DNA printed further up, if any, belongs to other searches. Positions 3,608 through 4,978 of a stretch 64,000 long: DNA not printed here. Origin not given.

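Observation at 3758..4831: Unusual single-polypeptide fusion of a CoaC/HFCD flavin decarboxylase domain with a class II aldolase/adducin-like domain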

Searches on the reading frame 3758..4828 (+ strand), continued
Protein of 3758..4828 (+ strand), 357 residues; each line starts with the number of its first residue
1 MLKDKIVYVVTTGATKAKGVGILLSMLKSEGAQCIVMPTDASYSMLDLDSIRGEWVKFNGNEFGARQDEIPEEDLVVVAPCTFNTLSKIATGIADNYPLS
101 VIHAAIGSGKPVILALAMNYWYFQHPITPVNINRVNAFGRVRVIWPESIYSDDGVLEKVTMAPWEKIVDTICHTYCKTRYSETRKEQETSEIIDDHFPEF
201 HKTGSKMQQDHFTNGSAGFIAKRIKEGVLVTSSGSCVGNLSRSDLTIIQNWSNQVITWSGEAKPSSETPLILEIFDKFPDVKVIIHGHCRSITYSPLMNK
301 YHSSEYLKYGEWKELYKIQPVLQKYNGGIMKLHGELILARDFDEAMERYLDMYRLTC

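Call 38: find_encoding_contigs(protein=P0143, flank=8000, max_places=3)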
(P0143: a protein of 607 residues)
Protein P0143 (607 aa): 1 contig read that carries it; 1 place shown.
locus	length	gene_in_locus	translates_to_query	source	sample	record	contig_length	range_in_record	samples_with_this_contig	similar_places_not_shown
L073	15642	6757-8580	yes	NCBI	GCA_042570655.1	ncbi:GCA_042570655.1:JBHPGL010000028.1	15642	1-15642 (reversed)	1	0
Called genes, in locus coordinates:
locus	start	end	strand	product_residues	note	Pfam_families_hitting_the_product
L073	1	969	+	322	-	PF20316:DUF6612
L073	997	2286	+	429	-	PF18195:GatD_N, PF00710:Asparaginase, PF17763:Asparaginase_C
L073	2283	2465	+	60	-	-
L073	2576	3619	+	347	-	PF20720:nSTAND3 (weak), PF13401:AAA_22 (faint)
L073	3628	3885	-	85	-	PF03144:GTP_EFTU_D2 (weak)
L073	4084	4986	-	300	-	PF04014:MazE_antitoxin (weak), PF01895:PhoU (faint)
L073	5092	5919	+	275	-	-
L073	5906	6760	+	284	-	PF04909:Amidohydro_2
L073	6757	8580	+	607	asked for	PF02441:Flavoprotein, PF04127:DFP, PF00596:Aldolase_II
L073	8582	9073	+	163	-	PF00583:Acetyltransf_1, PF08445:FR47 (weak), PF13508:Acetyltransf_7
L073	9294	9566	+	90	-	-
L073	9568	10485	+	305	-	PF06626:DUF1152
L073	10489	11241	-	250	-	PF13482:RNase_H_2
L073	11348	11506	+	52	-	-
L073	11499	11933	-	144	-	PF00293:NUDIX, PF14815:NUDIX_4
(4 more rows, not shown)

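Call 42: find_encoding_contigs(protein=P0147, flank=7000, max_places=2)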
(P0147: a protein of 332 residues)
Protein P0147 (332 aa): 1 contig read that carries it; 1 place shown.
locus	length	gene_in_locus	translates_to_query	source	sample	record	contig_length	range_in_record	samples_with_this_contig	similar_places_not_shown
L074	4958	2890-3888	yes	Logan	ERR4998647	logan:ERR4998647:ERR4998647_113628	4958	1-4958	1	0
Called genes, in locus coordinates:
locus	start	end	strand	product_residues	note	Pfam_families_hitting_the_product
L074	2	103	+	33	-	?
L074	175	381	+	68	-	-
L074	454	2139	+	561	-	PF04055:Radical_SAM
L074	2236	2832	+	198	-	-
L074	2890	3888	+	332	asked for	PF00596:Aldolase_II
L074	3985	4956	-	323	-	?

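Call 43: find_encoding_contigs(protein=P0160, flank=7000, max_places=2)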
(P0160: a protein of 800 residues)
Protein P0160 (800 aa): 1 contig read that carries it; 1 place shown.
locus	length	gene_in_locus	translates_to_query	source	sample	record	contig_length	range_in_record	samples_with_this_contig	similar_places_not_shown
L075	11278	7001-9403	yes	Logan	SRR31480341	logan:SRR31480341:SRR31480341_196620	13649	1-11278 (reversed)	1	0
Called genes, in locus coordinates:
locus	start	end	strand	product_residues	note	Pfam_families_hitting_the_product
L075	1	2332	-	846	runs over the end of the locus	PF04851:ResIII (weak), PF00270:DEAD (weak), PF13307:Helicase_C_2 (weak)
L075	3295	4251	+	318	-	PF01326:PPDK_N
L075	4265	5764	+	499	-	PF00391:PEP-utilizers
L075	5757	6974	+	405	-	PF02133:Transp_cyt_pur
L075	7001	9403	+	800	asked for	PF00596:Aldolase_II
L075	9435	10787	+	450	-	PF07992:Pyr_redox_2 (faint), PF01266:DAO (faint), PF03486:HI0933_like (faint)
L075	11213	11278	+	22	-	?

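Call 58: find_encoding_contigs(protein=P0144, flank=7000, max_places=2)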
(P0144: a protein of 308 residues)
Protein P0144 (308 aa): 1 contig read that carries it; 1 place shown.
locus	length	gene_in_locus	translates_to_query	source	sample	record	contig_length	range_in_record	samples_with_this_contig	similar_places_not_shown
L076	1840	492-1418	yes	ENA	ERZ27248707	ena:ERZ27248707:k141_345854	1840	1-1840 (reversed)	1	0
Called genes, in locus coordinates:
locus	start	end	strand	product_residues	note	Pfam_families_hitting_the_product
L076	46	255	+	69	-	-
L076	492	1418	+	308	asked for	PF00596:Aldolase_II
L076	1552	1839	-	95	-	?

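Call 59: find_encoding_contigs(protein=P0154, flank=7000, max_places=2)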
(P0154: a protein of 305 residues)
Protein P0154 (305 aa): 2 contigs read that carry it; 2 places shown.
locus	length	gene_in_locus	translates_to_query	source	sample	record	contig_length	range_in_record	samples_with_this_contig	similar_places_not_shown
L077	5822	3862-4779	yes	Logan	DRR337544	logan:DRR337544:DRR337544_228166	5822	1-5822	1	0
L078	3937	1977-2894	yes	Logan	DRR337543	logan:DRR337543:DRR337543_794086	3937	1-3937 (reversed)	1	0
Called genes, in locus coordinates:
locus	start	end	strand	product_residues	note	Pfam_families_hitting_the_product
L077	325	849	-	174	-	-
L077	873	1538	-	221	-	PF13276:HTH_21, PF00665:rve, PF13683:rve_3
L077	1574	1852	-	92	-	PF01527:HTH_Tnp_1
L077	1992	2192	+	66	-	-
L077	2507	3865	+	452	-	PF04055:Radical_SAM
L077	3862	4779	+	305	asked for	PF00596:Aldolase_II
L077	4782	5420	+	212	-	-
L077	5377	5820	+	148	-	?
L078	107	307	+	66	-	-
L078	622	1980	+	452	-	PF04055:Radical_SAM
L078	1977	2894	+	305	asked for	PF00596:Aldolase_II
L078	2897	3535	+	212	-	-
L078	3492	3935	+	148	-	?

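Call 62: find_related_loci(query=A1, collection=viral_contigs, flank=8000)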
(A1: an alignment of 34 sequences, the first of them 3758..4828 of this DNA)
Query A1 (357 aa) in viral_contigs; peptide patterns used: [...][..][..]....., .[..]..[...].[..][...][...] (x = any residue, [..] = any of these).
28 stretches matched a pattern, but none encodes a relative of the query by tblastn (E <= 1e-3).

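Call 72: search_protein_families(library=pfam, proteins=[L054:2882-3829:+, L046:5390-6331:+, L046:14420-15457:+, L040:7309-7998:+, L046:3410-4498:+, L038:8527-9777:+, L059:3058-4224:+, L042:9178-9789:+, L059:4377-5618:+, L059:5623-6429:+], max_evalue=0.001)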
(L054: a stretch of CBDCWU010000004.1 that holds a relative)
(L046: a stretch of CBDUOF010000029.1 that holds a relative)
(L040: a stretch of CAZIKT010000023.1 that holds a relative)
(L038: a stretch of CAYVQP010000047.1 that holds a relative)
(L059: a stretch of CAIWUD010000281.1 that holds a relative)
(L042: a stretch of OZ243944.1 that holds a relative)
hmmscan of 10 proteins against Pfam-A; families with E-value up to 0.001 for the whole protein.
L054:2882-3829:+ (316 aa): 1 family
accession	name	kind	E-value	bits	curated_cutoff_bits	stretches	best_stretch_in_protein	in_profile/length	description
PF01156.24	IU_nuc_hydro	-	5.3e-91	305.8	34.2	1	5-305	2-296/297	Inosine-uridine preferring nucleoside hydrolase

L046:5390-6331:+ (314 aa): 1 family
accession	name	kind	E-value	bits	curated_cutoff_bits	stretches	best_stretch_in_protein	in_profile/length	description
PF00294.29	PfkB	-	8e-49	167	25.8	1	19-303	5-301/302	pfkB family carbohydrate kinase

L046:14420-15457:+ (346 aa): 1 family
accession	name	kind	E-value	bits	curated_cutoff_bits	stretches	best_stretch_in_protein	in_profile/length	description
PF03747.19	ADP_ribosyl_GH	-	1e-57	196.4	26.2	1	12-315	1-286/287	ADP-ribosylglycohydrolase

L040:7309-7998:+ (230 aa): 1 family
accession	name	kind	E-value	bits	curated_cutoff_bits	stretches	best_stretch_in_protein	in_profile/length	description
PF00697.28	PRAI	-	4.6e-12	46.5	22.7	1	116-220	105-193/193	N-(5'phosphoribosyl)anthranilate (PRA) isomerase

L046:3410-4498:+ (363 aa): 1 family
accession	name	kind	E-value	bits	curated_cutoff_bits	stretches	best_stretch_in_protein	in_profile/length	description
PF01380.27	SIS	-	3.7e-09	36.9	25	1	48-134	6-92/131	SIS domain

L038:8527-9777:+ (417 aa): 3 families
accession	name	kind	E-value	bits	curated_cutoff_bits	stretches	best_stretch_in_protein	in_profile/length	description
PF01546.33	Peptidase_M20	-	1.7e-30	106.9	24.6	1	84-401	2-204/206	Peptidase family M20/M25/M40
PF07687.19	M20_dimer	-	2.4e-11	44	21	1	191-304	1-104/107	Peptidase dimerisation domain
PF04389.22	Peptidase_M28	-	1.7e-06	28.3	21.3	1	70-160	1-72/193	Peptidase family M28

L059:3058-4224:+ (389 aa): 0 families

L042:9178-9789:+ (204 aa): 1 family
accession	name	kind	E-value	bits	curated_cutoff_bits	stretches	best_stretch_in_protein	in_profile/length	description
PF00156.33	Pribosyltran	-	8.5e-05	22.4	26.3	1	60-151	31-131/158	Phosphoribosyl transferase domain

L059:4377-5618:+ (414 aa): 10 families
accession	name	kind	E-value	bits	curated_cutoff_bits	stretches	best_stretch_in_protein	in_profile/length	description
PF01266.30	DAO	-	3e-55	188.6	27.9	1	41-391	1-353/353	FAD dependent oxidoreductase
PF07992.20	Pyr_redox_2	-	2e-07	31.1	26.1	0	40-69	1-30/291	Pyridine nucleotide-disulphide oxidoreductase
PF13450.12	NAD_binding_8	-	4.1e-06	27.4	21.9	1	44-70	1-27/68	NAD(P)-binding Rossmann-like domain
PF13738.12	Pyr_redox_3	-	6.4e-06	26.1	30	0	201-243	98-140/305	Pyridine nucleotide-disulphide oxidoreductase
PF03486.20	HI0933_like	-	1.7e-05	24.9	50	0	41-70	2-31/244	HI0933-like protein Rossmann domain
PF01134.28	GIDA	-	0.00013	21.6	22.1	1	41-72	1-29/391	Glucose inhibited division protein A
PF00890.30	FAD_binding_2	-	0.00014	21.7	20.4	1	41-70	1-30/414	FAD binding domain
PF12831.13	FAD_oxidored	-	0.0004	20.2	27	1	41-70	1-30/416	FAD dependent oxidoreductase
PF02737.24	3HCDH_N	-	0.00056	20.3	22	1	42-74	2-34/180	3-hydroxyacyl-CoA dehydrogenase, NAD binding domain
PF01494.25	FAD_binding_3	-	0.0008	19.2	22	0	40-75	2-37/349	FAD binding domain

L059:5623-6429:+ (269 aa): 1 family
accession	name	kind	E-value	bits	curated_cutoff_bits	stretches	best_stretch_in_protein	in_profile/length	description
PF03437.21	BtpA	-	5.8e-40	137.8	30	1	16-267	2-251/254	BtpA family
